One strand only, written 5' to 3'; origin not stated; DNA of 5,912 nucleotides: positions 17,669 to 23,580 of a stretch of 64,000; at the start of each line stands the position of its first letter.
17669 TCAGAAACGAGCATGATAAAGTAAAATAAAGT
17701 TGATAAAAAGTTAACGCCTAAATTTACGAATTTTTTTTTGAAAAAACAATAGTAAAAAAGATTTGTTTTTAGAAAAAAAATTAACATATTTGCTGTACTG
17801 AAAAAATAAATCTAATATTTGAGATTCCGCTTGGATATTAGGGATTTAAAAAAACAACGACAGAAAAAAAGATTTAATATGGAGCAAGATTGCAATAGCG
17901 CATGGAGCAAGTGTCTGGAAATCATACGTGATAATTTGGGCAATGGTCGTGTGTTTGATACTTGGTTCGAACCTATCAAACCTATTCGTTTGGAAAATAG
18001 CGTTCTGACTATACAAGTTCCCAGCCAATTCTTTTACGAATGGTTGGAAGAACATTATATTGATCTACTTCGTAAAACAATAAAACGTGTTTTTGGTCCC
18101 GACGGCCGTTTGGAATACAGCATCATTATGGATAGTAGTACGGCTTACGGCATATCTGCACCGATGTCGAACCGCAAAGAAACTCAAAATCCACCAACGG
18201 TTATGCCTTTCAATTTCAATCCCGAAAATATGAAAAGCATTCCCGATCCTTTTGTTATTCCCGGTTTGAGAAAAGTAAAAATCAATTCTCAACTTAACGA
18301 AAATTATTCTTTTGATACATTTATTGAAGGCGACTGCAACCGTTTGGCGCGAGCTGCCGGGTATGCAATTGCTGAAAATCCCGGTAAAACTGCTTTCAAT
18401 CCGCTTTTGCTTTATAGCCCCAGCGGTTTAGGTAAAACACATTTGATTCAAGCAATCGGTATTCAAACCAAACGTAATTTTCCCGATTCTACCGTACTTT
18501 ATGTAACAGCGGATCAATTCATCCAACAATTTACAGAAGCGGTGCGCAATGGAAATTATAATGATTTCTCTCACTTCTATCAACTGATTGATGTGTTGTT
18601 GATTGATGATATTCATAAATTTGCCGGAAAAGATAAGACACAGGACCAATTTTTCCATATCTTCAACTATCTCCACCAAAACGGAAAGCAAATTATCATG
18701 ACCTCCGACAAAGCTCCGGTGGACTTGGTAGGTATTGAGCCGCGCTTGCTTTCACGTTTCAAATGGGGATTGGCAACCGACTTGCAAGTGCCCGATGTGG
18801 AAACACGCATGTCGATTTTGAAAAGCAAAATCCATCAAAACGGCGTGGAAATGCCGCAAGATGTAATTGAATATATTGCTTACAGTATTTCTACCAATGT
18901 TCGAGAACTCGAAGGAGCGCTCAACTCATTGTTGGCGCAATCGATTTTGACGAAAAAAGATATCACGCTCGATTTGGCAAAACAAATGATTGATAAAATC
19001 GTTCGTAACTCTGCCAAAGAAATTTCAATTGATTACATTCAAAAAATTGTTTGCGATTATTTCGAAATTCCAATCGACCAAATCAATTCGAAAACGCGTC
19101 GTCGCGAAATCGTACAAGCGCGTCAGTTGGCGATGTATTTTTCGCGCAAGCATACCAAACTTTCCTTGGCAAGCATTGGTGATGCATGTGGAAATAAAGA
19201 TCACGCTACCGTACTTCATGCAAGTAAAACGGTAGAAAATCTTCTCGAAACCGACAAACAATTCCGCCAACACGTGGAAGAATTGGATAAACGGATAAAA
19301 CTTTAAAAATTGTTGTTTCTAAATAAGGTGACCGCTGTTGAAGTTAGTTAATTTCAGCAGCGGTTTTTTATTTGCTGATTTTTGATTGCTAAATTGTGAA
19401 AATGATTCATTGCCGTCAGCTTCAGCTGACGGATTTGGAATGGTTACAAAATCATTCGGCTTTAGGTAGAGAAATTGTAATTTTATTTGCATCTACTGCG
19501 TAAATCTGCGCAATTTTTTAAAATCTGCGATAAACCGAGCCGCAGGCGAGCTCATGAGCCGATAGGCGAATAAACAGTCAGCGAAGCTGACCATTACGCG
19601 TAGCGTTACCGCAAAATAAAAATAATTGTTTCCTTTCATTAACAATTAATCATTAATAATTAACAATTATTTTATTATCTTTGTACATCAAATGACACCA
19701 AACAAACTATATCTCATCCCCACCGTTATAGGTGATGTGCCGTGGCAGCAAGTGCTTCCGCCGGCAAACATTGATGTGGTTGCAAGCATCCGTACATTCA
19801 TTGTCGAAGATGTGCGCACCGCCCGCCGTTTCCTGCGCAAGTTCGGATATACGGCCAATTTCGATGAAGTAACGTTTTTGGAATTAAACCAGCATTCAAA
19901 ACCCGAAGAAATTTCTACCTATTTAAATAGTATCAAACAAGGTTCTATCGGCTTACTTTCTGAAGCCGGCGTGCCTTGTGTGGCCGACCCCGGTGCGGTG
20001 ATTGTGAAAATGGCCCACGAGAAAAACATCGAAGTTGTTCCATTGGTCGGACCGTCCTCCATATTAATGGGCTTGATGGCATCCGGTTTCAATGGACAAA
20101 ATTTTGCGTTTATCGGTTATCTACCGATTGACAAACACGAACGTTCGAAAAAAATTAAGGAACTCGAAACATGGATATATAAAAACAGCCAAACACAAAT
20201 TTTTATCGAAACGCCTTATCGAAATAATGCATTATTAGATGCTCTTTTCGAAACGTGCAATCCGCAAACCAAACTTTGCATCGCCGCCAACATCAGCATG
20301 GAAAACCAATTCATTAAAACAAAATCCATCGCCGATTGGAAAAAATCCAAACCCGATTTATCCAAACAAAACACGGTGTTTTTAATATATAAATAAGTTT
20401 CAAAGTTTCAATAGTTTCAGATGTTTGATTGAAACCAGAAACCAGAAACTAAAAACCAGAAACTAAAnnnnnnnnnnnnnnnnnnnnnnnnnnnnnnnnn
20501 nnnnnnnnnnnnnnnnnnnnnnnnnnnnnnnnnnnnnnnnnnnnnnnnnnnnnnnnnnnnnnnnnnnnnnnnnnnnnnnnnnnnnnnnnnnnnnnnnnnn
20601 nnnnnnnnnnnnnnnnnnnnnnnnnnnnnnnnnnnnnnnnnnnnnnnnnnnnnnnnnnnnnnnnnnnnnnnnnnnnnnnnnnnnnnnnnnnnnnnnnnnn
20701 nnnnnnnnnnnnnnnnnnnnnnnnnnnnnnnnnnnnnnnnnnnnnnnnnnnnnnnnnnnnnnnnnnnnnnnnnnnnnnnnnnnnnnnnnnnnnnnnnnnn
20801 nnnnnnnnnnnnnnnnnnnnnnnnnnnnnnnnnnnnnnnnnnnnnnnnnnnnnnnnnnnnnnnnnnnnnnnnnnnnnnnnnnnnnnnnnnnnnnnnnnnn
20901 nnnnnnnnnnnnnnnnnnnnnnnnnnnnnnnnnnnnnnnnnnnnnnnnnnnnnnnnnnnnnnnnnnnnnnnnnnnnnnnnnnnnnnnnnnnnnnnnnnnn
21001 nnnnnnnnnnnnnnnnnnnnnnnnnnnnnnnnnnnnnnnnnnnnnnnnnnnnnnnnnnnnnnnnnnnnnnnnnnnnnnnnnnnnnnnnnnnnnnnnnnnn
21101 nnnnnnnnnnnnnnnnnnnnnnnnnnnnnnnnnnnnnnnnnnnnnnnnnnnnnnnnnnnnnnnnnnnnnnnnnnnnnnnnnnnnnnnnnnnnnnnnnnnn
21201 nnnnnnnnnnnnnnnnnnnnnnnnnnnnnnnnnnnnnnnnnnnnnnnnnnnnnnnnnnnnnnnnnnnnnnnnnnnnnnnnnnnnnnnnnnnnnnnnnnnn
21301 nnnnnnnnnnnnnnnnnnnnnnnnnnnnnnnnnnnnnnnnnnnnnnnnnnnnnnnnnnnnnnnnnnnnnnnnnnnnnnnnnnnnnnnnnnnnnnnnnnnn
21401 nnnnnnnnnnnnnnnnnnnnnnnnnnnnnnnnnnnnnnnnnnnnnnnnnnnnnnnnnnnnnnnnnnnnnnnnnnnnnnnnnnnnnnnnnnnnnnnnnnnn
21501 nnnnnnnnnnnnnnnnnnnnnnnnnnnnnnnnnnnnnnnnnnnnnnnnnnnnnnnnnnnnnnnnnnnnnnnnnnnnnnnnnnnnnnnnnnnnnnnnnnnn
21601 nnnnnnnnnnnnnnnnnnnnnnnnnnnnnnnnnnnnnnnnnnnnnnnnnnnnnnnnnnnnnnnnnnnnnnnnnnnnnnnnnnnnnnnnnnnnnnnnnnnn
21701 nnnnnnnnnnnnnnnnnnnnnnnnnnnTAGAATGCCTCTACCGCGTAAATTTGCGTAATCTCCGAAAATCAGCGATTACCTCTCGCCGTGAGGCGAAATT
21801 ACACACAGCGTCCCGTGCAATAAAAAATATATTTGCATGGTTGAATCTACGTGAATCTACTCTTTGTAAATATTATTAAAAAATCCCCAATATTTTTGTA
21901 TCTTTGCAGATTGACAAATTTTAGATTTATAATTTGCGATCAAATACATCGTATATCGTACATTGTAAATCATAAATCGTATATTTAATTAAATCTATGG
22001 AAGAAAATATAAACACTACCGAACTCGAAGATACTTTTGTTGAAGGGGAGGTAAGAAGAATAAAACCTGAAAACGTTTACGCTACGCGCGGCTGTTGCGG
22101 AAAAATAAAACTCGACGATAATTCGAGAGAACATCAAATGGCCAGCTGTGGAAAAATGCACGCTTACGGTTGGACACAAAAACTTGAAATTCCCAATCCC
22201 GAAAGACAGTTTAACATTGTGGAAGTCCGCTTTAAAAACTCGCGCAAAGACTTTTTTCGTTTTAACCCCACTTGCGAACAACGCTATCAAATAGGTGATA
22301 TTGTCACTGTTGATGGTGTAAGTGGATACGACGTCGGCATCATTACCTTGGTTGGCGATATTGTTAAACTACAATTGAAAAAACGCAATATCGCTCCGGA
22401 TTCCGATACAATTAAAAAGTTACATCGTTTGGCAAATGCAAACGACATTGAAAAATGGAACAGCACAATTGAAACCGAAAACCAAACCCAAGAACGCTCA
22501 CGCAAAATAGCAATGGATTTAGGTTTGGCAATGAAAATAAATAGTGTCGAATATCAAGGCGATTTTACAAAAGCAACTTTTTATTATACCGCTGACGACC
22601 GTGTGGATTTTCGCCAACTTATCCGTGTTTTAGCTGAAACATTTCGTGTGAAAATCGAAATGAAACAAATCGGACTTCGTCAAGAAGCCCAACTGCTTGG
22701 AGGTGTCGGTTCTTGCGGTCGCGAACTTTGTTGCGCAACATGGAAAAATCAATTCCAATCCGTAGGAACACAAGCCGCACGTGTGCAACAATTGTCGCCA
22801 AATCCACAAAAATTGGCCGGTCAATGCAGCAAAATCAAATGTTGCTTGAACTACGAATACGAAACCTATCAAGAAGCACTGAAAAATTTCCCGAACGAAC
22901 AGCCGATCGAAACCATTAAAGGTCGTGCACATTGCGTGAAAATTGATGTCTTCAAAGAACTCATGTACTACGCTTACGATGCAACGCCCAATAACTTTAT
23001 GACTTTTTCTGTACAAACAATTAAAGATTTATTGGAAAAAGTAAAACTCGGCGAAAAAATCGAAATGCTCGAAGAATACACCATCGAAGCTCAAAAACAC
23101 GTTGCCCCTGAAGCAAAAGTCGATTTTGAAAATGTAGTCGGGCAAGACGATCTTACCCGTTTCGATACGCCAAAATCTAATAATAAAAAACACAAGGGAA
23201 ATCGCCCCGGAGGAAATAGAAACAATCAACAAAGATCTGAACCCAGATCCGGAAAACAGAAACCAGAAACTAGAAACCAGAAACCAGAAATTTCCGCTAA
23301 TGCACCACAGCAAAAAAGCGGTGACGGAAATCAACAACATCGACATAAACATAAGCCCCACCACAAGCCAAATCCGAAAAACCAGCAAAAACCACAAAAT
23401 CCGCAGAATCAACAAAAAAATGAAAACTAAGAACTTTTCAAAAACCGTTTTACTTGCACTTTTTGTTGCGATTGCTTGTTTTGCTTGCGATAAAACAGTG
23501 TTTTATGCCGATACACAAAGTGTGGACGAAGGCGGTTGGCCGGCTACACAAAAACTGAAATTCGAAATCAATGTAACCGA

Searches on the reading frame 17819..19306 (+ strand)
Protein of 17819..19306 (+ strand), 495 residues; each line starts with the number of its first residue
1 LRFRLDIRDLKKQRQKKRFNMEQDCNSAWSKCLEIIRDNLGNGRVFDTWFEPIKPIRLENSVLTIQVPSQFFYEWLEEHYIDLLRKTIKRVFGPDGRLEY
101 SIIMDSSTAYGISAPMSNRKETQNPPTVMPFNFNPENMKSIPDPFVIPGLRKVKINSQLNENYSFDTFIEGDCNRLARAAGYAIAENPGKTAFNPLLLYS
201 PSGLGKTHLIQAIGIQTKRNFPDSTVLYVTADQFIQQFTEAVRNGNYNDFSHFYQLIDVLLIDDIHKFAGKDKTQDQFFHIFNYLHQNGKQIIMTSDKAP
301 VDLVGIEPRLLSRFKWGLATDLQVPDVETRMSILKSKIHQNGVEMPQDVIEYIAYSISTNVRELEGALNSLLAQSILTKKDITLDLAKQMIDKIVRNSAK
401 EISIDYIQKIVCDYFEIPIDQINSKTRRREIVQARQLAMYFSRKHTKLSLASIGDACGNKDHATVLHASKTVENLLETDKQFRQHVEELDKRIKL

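Call 48: search_protein_families(library=pfam, proteins=[window:17819-19306:+], max_evalue=0.00001)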
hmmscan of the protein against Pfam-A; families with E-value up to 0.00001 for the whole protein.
window:17819-19306:+ (495 aa): 6 families
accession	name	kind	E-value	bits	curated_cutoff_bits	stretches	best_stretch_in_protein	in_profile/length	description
PF00308.24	Bac_DnaA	-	1e-60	205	23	1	159-321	1-162/162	Bacterial DnaA ATPAse domain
PF08299.17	Bac_DnaA_C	-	6.2e-27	93.9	31.5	1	404-472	1-69/69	Bacterial dnaA protein helix-turn-helix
PF11638.13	DnaA_N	-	1.1e-18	67.2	24.6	1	26-88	1-63/65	DnaA N-terminal domain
PF01695.23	IstB_IS21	-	4.2e-10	40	24.1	1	196-298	95-194/238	IstB-like ATP binding protein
PF00004.35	AAA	-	3.9e-07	31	21.2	1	196-301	1-111/131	ATPase family associated with various cellular activities (AAA)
PF22688.2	Hda_lid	-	2.6e-06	27.8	27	1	329-390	3-64/65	Hda, lid domain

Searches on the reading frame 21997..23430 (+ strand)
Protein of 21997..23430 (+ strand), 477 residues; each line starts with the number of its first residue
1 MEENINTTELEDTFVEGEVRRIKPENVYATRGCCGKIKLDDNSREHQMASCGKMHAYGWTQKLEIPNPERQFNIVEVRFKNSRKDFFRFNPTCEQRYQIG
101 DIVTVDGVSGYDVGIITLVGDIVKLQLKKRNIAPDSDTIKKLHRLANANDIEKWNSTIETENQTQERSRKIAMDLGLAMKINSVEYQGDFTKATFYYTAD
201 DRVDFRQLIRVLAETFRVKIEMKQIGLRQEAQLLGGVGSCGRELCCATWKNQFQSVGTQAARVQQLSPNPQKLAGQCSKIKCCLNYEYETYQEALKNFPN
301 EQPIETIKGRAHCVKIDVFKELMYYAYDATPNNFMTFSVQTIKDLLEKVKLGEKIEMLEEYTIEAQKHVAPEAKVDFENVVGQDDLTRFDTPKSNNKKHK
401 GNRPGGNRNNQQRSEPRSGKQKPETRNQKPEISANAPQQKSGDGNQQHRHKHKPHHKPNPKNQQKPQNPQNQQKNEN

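Call 48: search_protein_families(library=pfam, proteins=[window:21997-23430:+], max_evalue=0.00001)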
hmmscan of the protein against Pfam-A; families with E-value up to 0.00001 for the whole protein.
window:21997-23430:+ (477 aa): 1 family
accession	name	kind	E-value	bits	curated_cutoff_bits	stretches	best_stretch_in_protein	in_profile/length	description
PF04468.17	PSP1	-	8.7e-27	93.7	27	1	140-225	1-86/86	PSP1 C-terminal conserved region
